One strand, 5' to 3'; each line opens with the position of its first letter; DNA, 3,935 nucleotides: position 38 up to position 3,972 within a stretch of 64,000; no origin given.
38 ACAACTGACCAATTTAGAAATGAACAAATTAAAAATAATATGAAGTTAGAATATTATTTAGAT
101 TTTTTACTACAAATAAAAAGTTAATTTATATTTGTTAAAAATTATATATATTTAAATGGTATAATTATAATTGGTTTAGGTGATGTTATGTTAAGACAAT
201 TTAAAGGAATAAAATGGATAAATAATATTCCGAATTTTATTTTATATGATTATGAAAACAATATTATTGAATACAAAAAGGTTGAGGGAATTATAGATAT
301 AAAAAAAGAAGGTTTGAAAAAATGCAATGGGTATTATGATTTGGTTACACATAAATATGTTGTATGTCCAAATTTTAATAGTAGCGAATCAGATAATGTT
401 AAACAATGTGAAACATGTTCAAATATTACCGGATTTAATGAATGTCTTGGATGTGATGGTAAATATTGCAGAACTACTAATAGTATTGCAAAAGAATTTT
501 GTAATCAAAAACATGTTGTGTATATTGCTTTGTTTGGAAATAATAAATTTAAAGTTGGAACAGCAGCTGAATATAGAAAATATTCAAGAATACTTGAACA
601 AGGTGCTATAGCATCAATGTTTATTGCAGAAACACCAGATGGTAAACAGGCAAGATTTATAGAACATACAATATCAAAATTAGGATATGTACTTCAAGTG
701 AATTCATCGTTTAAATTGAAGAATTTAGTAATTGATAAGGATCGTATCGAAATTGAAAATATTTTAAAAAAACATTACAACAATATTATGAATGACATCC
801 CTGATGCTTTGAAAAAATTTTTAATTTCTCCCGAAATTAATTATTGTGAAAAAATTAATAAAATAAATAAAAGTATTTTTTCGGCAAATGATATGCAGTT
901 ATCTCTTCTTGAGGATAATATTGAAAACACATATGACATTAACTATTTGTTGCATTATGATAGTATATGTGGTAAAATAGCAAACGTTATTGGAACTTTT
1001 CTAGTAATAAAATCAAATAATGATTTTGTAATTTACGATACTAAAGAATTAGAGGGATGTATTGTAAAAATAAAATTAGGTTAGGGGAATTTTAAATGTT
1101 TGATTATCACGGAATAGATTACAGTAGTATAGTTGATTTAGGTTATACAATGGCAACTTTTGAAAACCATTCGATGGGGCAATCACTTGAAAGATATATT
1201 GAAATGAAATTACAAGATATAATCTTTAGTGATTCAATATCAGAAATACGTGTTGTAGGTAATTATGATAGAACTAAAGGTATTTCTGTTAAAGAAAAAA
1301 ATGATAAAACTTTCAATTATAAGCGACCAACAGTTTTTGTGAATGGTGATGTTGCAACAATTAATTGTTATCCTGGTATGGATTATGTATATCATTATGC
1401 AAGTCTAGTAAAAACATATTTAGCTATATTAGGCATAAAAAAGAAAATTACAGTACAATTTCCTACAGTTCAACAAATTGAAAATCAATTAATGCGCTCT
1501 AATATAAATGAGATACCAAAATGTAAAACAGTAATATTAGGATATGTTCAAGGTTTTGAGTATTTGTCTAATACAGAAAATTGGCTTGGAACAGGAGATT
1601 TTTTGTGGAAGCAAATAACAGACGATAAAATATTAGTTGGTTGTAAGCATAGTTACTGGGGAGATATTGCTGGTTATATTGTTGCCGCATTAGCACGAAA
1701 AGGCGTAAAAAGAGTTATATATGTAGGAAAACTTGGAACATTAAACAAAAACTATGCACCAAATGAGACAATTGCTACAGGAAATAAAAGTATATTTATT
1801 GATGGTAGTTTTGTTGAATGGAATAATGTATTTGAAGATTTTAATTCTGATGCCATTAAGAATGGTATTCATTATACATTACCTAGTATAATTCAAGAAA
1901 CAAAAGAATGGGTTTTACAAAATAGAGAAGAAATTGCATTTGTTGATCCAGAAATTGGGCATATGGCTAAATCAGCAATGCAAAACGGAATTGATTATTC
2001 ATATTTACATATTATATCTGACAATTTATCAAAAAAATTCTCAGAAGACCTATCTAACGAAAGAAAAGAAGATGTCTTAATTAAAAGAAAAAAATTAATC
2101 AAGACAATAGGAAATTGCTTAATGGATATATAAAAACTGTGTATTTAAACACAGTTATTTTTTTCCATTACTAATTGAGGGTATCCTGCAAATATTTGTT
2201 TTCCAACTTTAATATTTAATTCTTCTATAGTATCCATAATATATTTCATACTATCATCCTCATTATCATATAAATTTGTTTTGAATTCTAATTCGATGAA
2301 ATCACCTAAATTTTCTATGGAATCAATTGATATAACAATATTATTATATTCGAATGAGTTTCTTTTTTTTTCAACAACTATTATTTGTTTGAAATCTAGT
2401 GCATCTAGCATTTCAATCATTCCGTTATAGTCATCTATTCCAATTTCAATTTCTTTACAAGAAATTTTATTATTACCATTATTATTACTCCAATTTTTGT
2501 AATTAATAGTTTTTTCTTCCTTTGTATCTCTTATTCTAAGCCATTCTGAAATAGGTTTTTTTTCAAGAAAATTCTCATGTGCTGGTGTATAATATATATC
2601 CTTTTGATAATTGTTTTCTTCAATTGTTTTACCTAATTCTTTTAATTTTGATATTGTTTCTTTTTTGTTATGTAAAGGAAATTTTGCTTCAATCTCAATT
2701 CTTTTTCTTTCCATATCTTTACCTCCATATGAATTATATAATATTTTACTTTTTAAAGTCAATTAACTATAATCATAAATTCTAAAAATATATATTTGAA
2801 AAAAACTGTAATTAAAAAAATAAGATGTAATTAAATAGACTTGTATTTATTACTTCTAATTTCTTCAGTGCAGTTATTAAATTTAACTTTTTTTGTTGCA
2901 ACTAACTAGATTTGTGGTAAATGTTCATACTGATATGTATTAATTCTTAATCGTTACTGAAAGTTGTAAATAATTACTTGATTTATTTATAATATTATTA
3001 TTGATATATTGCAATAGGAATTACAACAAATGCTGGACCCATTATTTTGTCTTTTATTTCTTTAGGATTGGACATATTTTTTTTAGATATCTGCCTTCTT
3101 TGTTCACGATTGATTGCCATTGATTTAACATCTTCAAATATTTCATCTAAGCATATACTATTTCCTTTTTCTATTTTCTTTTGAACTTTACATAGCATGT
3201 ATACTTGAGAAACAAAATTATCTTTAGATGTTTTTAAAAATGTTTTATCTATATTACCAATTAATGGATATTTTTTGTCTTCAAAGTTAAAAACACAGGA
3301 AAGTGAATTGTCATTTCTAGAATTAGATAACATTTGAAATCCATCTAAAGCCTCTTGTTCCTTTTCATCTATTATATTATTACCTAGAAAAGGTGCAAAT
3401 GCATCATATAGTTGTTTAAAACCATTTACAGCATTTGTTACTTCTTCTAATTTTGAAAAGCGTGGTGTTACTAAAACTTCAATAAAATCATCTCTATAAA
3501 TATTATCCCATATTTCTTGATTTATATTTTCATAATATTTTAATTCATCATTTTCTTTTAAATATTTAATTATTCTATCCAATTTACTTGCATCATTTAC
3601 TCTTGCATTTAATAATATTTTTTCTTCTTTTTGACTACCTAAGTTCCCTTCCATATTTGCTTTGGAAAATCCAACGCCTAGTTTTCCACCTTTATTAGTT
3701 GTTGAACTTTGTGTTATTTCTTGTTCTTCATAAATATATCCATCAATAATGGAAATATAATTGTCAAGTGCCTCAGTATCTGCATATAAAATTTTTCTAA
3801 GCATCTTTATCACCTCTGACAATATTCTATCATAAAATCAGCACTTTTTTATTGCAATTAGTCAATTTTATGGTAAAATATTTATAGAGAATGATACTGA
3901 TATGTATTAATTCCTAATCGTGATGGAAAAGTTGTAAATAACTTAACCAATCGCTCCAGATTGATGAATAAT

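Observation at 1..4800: Accessory island abutting tRNA-Gly(GCC), with an inverted, anticodon-arm-deleted tRNA fragment downstream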

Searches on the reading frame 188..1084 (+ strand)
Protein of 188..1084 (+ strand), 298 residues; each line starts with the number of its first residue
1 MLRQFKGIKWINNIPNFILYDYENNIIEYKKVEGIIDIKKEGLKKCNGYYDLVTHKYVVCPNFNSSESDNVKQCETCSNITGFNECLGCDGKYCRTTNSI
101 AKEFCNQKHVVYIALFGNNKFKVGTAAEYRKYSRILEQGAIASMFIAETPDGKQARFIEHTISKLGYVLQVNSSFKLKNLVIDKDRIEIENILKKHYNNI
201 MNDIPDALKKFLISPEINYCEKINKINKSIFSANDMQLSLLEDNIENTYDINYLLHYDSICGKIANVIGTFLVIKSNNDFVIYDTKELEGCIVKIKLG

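Call 6: search_protein_families(library=pfam, proteins=[window:188-1084:+], max_evalue=0.01)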
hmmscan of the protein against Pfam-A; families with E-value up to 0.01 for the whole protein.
window:188-1084:+ (298 aa): 1 family
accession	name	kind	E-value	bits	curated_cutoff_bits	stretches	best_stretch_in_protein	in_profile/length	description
PF10977.13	DUF2797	-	5.2e-13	49.8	25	1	80-219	44-178/227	Protein of unknown function (DUF2797)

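Call 7: search_protein_families(library=padloc, proteins=[window:188-1084:+], max_evalue=0.01)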
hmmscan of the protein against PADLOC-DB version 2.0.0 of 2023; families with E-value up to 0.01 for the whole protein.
window:188-1084:+ (298 aa): 1 family
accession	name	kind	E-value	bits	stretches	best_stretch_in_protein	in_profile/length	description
PDLC04088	SIR2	-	0.0083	13.3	0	154-233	71-149/390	-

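Call 8: search_protein_families(library=ncbifam, proteins=[window:188-1084:+], max_evalue=0.01)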
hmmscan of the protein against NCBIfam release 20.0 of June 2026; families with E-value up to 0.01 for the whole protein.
window:188-1084:+ (298 aa): 0 families

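Call 74: search_protein_families(library=phrogs, proteins=[window:188-1084:+], max_evalue=0.001)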
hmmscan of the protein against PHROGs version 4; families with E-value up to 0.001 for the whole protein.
window:188-1084:+ (298 aa): 0 families

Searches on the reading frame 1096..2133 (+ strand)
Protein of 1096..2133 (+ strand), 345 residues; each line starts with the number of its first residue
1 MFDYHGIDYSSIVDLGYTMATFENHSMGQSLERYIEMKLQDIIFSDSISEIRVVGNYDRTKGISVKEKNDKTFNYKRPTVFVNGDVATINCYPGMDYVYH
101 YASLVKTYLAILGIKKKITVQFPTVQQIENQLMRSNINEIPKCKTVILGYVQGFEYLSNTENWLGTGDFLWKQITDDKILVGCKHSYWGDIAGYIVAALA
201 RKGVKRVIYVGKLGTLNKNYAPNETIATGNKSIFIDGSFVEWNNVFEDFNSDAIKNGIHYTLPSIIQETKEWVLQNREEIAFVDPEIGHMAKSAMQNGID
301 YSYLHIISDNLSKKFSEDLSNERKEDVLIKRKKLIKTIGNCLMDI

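Call 6: search_protein_families(library=pfam, proteins=[window:1096-2133:+], max_evalue=0.01)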
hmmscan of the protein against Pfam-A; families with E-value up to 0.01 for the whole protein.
window:1096-2133:+ (345 aa): 0 families

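Call 7: search_protein_families(library=padloc, proteins=[window:1096-2133:+], max_evalue=0.01)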
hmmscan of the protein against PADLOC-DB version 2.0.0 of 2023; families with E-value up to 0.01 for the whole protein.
window:1096-2133:+ (345 aa): 0 families

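Call 8: search_protein_families(library=ncbifam, proteins=[window:1096-2133:+], max_evalue=0.01)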
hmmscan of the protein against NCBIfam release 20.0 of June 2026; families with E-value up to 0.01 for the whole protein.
window:1096-2133:+ (345 aa): 0 families

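Call 73: search_solved_structures(query=window:1096-2133:+, max_evalue=1)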
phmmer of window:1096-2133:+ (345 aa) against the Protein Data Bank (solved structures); distinct sequences matched with E-value up to 1: 0.

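Call 74: search_protein_families(library=phrogs, proteins=[window:1096-2133:+], max_evalue=0.001)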
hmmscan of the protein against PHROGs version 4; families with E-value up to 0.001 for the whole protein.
window:1096-2133:+ (345 aa): 0 families

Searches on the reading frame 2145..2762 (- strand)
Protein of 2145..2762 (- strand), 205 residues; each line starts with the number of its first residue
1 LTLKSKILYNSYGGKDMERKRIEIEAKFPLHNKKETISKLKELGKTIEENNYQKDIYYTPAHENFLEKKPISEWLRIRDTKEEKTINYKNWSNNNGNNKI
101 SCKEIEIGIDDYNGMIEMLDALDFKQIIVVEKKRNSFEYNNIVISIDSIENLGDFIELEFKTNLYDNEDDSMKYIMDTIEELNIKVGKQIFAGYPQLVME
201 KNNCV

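Call 6: search_protein_families(library=pfam, proteins=[window:2145-2762:-], max_evalue=0.01)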
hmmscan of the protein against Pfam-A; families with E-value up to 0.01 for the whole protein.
window:2145-2762:- (205 aa): 1 family
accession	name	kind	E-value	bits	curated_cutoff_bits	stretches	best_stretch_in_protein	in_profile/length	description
PF01928.26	CYTH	-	9.3e-25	87.9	23.2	1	22-190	2-175/179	CYTH domain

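Call 7: search_protein_families(library=padloc, proteins=[window:2145-2762:-], max_evalue=0.01)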
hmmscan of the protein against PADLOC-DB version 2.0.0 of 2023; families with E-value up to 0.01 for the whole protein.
window:2145-2762:- (205 aa): 0 families

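Call 8: search_protein_families(library=ncbifam, proteins=[window:2145-2762:-], max_evalue=0.01)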
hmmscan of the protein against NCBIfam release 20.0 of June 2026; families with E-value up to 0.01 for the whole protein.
window:2145-2762:- (205 aa): 1 family
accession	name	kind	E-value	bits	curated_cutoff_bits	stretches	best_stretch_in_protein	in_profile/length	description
TIGR00318.1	cyaB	equivalog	2.2e-29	102.5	57.95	1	22-186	2-161/174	class IV adenylate cyclase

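Call 74: search_protein_families(library=phrogs, proteins=[window:2145-2762:-], max_evalue=0.001)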
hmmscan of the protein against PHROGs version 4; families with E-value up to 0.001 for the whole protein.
window:2145-2762:- (205 aa): 0 families

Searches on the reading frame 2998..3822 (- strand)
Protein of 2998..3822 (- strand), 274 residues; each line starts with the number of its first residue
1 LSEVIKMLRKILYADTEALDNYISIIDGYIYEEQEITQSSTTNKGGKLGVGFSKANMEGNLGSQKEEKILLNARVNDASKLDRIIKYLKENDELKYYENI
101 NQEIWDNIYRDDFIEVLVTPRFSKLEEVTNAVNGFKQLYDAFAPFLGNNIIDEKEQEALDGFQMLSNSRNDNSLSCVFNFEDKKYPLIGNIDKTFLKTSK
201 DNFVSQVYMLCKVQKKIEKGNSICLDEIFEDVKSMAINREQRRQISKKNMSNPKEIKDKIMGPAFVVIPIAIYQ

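Call 6: search_protein_families(library=pfam, proteins=[window:2998-3822:-], max_evalue=0.01)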
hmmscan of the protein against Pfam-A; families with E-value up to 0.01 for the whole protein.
window:2998-3822:- (274 aa): 1 family
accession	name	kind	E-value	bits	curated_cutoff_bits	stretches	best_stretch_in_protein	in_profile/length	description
PF19952.5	DUF6414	-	4.9e-39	135.2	25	1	8-273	1-283/283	Domain of unknown function (DUF6414)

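Call 7: search_protein_families(library=padloc, proteins=[window:2998-3822:-], max_evalue=0.01)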
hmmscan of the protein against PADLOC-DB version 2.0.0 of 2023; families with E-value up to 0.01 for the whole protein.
window:2998-3822:- (274 aa): 0 families

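Call 8: search_protein_families(library=ncbifam, proteins=[window:2998-3822:-], max_evalue=0.01)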
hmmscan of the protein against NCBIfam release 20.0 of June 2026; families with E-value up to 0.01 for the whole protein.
window:2998-3822:- (274 aa): 0 families

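Call 11: find_encoding_contigs(protein=window:2998-3822:-, flank=10000, max_places=10)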
Protein window:2998-3822:- (274 aa): no gene with exactly this product is on record in the collection.

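Call 74: search_protein_families(library=phrogs, proteins=[window:2998-3822:-], max_evalue=0.001)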
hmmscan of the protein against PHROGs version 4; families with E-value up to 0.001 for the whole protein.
window:2998-3822:- (274 aa): 0 families
